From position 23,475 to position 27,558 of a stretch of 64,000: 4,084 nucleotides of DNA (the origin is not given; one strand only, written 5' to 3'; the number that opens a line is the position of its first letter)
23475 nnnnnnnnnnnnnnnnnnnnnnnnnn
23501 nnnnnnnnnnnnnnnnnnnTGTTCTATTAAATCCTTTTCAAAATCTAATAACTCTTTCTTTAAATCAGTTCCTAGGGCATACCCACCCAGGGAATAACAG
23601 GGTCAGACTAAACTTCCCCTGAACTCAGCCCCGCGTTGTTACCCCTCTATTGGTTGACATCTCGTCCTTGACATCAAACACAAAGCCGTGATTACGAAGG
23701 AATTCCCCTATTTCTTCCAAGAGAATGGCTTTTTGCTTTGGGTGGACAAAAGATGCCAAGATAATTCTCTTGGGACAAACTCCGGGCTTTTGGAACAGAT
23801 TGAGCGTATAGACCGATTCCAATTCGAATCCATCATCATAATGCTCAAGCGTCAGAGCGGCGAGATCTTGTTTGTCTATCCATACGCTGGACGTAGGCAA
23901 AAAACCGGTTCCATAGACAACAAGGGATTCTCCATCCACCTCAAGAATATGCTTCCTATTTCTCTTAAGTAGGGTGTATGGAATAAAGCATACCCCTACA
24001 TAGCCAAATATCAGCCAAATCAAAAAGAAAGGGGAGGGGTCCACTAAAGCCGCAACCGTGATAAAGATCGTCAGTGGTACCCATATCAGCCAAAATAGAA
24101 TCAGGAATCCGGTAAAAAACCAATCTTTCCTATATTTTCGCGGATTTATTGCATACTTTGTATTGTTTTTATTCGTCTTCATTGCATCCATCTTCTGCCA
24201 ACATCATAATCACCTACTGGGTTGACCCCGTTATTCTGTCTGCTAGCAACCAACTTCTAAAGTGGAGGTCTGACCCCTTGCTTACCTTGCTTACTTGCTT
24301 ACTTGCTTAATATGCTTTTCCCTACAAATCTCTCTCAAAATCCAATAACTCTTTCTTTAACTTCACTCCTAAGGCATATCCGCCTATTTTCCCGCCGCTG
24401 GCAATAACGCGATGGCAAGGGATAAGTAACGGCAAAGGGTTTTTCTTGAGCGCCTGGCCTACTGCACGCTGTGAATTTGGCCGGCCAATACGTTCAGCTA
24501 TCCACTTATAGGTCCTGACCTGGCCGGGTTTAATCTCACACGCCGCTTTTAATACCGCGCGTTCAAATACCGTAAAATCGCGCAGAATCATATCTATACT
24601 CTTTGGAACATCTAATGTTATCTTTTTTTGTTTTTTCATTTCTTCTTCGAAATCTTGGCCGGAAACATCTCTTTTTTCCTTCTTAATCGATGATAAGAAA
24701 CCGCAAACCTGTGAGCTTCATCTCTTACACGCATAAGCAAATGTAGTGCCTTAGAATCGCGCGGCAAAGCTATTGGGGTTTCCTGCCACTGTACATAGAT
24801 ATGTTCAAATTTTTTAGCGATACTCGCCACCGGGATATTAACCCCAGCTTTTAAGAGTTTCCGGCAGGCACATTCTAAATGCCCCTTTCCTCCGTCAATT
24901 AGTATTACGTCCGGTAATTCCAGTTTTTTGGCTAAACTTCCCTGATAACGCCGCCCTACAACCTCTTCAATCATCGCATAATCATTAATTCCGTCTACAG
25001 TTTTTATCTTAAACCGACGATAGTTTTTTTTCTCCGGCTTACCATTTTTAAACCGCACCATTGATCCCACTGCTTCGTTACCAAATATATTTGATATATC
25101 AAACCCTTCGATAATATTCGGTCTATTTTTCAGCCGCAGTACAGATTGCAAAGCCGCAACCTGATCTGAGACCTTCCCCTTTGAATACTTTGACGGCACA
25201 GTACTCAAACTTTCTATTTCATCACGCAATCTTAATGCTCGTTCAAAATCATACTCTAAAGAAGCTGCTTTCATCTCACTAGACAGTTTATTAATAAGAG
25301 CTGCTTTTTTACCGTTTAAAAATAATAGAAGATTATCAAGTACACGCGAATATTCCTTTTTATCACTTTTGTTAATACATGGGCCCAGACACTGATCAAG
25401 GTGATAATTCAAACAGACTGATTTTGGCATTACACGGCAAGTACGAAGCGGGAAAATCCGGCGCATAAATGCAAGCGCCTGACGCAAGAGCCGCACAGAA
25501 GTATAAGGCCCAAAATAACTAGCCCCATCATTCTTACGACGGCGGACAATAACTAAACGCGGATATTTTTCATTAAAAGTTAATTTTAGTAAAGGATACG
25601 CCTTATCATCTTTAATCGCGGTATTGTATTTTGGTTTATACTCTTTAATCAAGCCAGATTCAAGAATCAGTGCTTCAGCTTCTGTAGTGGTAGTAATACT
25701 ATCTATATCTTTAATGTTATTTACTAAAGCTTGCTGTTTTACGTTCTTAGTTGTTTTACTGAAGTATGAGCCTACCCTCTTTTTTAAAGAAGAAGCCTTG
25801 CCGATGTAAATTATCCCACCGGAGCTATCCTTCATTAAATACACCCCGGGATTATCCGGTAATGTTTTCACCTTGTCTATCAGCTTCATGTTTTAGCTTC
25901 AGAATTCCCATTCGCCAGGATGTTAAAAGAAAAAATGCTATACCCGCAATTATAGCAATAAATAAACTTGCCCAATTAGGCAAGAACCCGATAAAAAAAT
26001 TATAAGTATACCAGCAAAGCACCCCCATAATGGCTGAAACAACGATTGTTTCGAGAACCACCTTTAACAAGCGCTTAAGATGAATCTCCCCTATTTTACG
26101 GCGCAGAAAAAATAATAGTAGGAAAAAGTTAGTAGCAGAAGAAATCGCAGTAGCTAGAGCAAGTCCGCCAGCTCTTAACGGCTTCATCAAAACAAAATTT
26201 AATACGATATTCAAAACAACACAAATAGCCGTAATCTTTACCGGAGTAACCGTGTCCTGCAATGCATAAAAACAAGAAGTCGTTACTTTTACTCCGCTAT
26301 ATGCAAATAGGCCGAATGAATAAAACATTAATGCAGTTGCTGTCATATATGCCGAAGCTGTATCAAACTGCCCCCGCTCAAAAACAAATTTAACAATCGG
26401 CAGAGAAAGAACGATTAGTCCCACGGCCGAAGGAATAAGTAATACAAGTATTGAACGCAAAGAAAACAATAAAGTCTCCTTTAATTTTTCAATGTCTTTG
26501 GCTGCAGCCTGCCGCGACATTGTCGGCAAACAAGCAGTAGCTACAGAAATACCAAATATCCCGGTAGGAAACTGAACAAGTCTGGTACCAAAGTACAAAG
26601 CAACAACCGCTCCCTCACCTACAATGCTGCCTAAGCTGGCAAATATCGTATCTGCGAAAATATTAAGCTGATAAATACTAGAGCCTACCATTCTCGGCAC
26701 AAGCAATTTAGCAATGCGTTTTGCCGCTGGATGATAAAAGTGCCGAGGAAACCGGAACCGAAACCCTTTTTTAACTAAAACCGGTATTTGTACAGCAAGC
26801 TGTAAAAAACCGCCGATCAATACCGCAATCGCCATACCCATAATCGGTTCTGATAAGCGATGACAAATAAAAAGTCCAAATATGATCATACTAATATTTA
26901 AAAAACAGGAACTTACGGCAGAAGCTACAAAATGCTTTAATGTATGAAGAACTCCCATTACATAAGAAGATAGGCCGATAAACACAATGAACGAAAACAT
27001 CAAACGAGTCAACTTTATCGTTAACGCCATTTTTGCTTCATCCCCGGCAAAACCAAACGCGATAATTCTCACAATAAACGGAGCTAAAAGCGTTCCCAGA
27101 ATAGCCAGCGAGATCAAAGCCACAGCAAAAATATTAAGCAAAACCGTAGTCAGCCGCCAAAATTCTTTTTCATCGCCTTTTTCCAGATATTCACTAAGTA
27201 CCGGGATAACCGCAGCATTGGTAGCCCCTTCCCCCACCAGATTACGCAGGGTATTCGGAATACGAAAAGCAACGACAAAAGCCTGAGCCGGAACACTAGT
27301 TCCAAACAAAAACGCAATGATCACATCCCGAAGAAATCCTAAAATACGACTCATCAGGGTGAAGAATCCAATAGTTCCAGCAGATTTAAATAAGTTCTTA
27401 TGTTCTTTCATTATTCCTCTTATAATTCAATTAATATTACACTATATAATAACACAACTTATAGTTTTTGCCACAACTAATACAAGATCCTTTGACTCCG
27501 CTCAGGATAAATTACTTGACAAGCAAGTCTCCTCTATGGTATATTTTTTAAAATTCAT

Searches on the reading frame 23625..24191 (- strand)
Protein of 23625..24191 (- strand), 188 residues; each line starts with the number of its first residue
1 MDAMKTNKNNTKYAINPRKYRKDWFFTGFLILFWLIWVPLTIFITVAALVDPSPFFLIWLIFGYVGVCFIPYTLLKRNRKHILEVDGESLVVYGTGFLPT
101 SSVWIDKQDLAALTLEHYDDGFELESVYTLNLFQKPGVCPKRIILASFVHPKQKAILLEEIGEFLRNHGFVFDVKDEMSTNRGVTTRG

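Call 17: search_protein_families(library=pfam, proteins=[window:23625-24191:-], max_evalue=1)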
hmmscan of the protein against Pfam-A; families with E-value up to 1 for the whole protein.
window:23625-24191:- (188 aa): 3 families
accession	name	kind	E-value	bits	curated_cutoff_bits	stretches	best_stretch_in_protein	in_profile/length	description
PF20990.2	DUF2207_C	-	0.014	15.5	33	1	4-86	118-200/247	Predicted membrane protein (DUF2207) C-terminal domain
PF06210.16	DUF1003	-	0.02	15.5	27.4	1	24-81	4-61/103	Protein of unknown function (DUF1003)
PF12420.13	DUF3671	-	0.39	10.6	34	1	2-76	138-211/223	Fam-L, Fam-M like protein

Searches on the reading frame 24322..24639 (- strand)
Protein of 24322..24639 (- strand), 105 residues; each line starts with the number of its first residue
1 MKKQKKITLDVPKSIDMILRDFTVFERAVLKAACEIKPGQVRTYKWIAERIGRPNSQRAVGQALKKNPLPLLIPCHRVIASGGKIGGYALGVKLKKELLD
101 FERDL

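Call 71: search_protein_families(library=pfam, proteins=[window:24322-24639:-], max_evalue=0.001)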
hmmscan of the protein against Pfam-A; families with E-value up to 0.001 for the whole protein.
window:24322-24639:- (105 aa): 1 family
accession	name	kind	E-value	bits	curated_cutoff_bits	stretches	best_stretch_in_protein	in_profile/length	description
PF01035.26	DNA_binding_1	-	9.4e-31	105.9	27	1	25-103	2-80/81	6-O-methylguanine DNA methyltransferase, DNA binding domain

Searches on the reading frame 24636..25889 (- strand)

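Call 71: search_protein_families(library=pfam, proteins=[window:24636-25889:-], max_evalue=0.001)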
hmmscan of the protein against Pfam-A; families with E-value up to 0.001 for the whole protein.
window:24636-25889:- (417 aa): 3 families
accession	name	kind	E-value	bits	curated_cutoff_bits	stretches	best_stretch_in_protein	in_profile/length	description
PF08459.17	UvrC_RNaseH_dom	-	5.1e-52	176.4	22.3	1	248-397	1-159/159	UvrC RNAse H endonuclease domain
PF01541.30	GIY-YIG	-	1.1e-11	45.3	22.6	1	14-89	2-78/78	GIY-YIG catalytic domain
PF02151.25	UVR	-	3.7e-08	33.3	21.5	1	198-229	3-34/36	UvrB/uvrC motif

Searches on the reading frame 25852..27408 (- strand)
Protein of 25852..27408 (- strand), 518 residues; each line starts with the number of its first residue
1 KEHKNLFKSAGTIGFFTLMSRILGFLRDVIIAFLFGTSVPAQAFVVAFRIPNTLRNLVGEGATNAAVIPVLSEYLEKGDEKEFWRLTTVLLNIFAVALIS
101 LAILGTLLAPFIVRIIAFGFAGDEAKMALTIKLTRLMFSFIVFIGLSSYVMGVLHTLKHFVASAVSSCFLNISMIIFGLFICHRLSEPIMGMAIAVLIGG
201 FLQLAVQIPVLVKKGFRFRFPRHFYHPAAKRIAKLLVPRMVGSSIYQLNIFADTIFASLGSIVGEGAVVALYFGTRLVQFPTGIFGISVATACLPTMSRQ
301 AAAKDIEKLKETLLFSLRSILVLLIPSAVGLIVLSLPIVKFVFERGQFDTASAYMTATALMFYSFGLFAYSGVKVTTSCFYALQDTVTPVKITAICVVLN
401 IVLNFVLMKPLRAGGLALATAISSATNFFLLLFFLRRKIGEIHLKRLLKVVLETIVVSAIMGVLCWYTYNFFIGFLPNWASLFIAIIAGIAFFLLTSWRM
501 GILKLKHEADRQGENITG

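Call 48: find_homologous_proteins(query=window:25852-27408:-, max_evalue=1e-30)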
Query window:25852-27408:- (518 aa): 3918 proteins with E <= 1e-30 among 8000 candidates; the best 120 are listed.
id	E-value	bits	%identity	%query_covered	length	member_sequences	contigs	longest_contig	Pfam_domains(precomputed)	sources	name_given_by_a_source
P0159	0.0e+0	1099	100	100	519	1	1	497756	PF01554.24,PF03023.20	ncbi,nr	ncbi:MAG: murein biosynthesis integral membrane protein MurJ [PVC group bacterium]|nr:murein biosynt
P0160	1.2e-222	758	69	99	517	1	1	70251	PF01554.24,PF03023.20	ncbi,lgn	ncbi:MAG: murein biosynthesis integral membrane protein MurJ [Candidatus Omnitrophota bacterium]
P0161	2.8e-218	744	67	98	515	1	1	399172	PF01554.24,PF13440.12,PF03023.20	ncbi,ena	-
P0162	9.8e-217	739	67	99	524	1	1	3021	PF01554.24,PF03023.20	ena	-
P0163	1.2e-207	709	65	97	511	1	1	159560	PF01554.24,PF13440.12,PF03023.20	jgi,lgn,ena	-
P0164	1.1e-203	696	63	98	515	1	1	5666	PF01554.24,PF03023.20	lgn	-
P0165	1.5e-201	689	64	97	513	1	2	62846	PF01554.24,PF13440.12,PF03023.20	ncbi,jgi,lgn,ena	-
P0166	5.4e-200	683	63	97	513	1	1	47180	PF01554.24,PF13440.12,PF03023.20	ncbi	-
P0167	1.9e-199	682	63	97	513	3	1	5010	PF01554.24,PF13440.12,PF03023.20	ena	-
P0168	5.3e-199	680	64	96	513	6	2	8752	PF01554.24,PF13440.12,PF03023.20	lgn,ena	-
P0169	7.2e-199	680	63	94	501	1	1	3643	PF01554.24,PF13440.12,PF03023.20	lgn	-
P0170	4.1e-197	674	63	97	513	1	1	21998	PF01554.24,PF13440.12,PF03023.20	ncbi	-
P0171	5.3e-196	670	64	97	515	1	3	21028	PF01554.24,PF13440.12,PF03023.20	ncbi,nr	ncbi:MAG: murein biosynthesis integral membrane protein MurJ [Candidatus Omnitrophica bacterium]|nr:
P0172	3.7e-194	664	62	98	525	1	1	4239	PF01554.24,PF13440.12,PF03023.20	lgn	-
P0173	9.9e-194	663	62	98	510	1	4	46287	PF01554.24,PF03023.20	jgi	-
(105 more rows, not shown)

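Call 78: find_encoding_contigs(protein=P0159, flank=8000, max_places=1)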
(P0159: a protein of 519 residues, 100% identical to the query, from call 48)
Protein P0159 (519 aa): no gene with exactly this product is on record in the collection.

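Call 84: find_encoding_contigs(protein=P0160, flank=10000, max_places=1)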
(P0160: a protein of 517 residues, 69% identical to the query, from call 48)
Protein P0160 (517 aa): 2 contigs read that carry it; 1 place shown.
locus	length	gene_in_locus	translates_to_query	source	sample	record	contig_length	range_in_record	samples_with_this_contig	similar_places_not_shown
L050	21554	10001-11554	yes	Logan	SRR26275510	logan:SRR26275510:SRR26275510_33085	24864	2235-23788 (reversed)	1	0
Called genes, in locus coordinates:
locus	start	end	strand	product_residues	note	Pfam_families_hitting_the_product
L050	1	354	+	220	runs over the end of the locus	PF03853:YjeF_N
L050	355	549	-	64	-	PF19451:DUF5989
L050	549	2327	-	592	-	PF02543:Carbam_trans_N, PF00814:TsaD (faint), PF16861:Carbam_trans_C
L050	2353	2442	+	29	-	-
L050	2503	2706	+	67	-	-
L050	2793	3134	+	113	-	-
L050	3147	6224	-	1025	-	PF05170:AsmA (faint), PF27051:TamB_N (faint)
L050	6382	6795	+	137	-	PF07238:PilZ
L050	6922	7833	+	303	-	PF09976:TPR_21 (faint), PF00515:TPR_1 (faint), PF07719:TPR_2 (faint), PF13174:TPR_6 (faint), PF13428:TPR_14 (faint), PF13432:TPR_16 (faint), PF12895:ANAPC3 (faint), PF13525:YfiO, +3 more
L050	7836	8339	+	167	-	PF04390:LptE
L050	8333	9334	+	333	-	PF06144:DNA_pol3_delta, PF21694:DNA_pol3_delta_C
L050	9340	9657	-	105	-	-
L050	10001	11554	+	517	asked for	PF03023:MurJ, PF01554:MatE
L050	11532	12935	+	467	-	PF01541:GIY-YIG, PF27096:UvrC_M, PF02151:UVR (weak), PF08459:UvrC_RNaseH_dom, PF14520:HHH_5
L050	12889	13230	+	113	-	PF01035:DNA_binding_1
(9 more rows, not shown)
